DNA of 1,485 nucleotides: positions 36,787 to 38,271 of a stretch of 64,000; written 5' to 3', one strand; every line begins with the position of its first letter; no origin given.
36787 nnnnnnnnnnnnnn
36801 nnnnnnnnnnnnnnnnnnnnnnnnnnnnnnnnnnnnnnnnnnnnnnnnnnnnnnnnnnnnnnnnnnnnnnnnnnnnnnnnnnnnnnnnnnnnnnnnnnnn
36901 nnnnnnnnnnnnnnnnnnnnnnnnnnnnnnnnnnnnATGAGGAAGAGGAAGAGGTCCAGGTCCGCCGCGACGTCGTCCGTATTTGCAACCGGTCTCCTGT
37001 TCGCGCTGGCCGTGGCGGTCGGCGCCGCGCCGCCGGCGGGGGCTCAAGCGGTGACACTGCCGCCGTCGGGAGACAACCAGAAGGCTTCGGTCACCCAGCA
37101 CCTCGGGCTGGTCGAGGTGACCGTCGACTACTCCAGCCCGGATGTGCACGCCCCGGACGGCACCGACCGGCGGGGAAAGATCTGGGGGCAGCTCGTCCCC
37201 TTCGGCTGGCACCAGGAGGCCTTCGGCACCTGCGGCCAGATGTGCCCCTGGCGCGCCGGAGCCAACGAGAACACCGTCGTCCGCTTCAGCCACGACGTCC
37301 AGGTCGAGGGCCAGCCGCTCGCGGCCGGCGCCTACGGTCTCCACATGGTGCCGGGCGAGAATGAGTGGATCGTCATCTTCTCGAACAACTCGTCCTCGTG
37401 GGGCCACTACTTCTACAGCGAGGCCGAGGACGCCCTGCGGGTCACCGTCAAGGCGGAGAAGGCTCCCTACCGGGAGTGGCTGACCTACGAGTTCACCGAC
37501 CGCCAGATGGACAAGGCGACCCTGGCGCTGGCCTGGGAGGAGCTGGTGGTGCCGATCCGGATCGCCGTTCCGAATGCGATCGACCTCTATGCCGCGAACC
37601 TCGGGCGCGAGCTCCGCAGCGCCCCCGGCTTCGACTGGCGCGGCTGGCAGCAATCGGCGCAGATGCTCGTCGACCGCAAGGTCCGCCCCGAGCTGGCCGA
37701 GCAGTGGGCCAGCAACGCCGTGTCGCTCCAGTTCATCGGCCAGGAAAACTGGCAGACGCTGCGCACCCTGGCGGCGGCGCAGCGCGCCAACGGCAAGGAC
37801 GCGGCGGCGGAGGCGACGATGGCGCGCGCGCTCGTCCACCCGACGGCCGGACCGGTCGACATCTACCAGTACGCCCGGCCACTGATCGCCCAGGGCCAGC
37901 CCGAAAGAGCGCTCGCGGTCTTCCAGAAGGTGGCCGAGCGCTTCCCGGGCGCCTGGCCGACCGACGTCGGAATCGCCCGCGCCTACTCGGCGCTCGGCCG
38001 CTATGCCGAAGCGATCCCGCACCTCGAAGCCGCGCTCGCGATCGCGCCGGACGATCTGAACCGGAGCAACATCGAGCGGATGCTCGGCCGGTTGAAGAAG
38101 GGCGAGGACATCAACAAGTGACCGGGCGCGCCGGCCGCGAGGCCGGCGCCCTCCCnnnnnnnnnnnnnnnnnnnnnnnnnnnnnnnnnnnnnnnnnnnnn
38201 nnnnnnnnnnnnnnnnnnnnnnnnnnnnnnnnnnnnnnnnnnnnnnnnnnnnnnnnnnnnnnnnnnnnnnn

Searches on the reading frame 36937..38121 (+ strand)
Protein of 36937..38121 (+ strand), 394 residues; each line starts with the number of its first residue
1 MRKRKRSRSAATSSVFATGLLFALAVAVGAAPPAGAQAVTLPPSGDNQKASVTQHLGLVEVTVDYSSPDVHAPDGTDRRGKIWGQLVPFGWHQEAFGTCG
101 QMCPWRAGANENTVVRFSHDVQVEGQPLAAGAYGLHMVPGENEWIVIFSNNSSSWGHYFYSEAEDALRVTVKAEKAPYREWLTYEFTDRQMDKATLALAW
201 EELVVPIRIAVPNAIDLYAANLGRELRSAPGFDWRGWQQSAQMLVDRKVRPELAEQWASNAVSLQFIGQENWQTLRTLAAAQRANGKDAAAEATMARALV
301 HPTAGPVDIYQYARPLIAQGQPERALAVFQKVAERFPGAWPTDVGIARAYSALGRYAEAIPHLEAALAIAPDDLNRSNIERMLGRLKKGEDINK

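Call 19: search_protein_families(library=pfam, proteins=[window:36937-38121:+], max_evalue=0.01)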
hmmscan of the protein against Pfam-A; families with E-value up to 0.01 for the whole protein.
window:36937-38121:+ (394 aa): 15 families
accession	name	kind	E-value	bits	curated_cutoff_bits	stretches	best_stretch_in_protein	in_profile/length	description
PF11138.13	DUF2911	-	1.9e-39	135.2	27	1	48-209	2-145/145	Protein of unknown function (DUF2911)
PF14559.12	TPR_19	-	3.1e-11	43.9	25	1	316-373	1-58/68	Tetratricopeptide repeat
PF13424.12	TPR_12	-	2.4e-09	37.7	30.1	1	344-386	7-54/77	Tetratricopeptide repeat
PF13176.12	TPR_7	-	3.2e-09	36.6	27.9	1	346-376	5-35/36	Tetratricopeptide repeat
PF07719.23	TPR_2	-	1.8e-08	34.3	27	1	346-373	7-34/34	Tetratricopeptide repeat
PF13428.12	TPR_14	-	6.3e-08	33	23.5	1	346-374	7-35/44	Tetratricopeptide repeat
PF00515.34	TPR_1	-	1e-07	31.9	27.8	1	346-373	7-34/34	Tetratricopeptide repeat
PF13181.12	TPR_8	-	1.2e-06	28.6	25.7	1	346-373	7-34/34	Tetratricopeptide repeat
PF13432.12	TPR_16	-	3.7e-06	27.7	32.7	1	316-373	7-64/65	Tetratricopeptide repeat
PF13174.12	TPR_6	-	3.5e-05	24.6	26.3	0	316-338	10-32/33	Tetratricopeptide repeat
PF12895.13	ANAPC3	-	4.4e-05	24.1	27.2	1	293-365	10-81/82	Anaphase-promoting complex, cyclosome, subunit 3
PF13371.12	TPR_9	-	5.5e-05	23.5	35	1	317-383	6-72/73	Tetratricopeptide repeat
PF13414.12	TPR_11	-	0.0012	19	26.8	0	348-373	2-27/42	TPR repeat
PF13374.12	TPR_10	-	0.0029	18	27.5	1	346-369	8-31/42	Tetratricopeptide repeat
PF07721.20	TPR_4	-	0.0054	17.7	27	0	347-364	8-25/26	Tetratricopeptide repeat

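Call 37: find_encoding_contigs(protein=window:36937-38121:+, flank=3000, max_places=10)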
Protein window:36937-38121:+ (394 aa): 23 contigs read that carry it; 3 places shown.
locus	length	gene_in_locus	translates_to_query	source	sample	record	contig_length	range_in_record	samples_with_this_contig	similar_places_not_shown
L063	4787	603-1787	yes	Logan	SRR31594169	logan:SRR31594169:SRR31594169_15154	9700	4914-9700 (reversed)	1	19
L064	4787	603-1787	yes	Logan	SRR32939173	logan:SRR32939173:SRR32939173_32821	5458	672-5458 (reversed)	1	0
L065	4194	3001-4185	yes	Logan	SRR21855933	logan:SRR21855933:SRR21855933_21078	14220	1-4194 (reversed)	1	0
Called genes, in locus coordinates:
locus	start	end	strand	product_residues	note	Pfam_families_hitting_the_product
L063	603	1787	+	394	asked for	PF11138:DUF2911, PF13428:TPR_14 (faint), PF07719:TPR_2 (faint), PF13181:TPR_8 (faint), PF13432:TPR_16 (weak), PF14559:TPR_19, PF13176:TPR_7 (weak), PF13424:TPR_12 (weak), +1 more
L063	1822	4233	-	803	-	PF00912:Transgly, PF00905:Transpeptidase, PF06832:BiPBP_C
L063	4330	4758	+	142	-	PF00571:CBS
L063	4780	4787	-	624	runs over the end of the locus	PF00122:E1-E2_ATPase, PF00702:Hydrolase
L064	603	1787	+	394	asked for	PF11138:DUF2911, PF13428:TPR_14 (faint), PF07719:TPR_2 (faint), PF13181:TPR_8 (faint), PF13432:TPR_16 (weak), PF14559:TPR_19, PF13176:TPR_7 (weak), PF13424:TPR_12 (weak), +1 more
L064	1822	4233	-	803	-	PF00912:Transgly, PF00905:Transpeptidase, PF06832:BiPBP_C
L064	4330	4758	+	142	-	PF00571:CBS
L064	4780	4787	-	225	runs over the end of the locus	?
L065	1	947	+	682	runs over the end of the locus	PF14559:TPR_19 (weak)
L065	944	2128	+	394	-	PF05762:VWA_CoxE (weak), PF13519:VWA_2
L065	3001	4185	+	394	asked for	PF11138:DUF2911, PF13428:TPR_14 (faint), PF07719:TPR_2 (faint), PF13181:TPR_8 (faint), PF13432:TPR_16 (weak), PF14559:TPR_19, PF13176:TPR_7 (weak), PF13424:TPR_12 (weak), +1 more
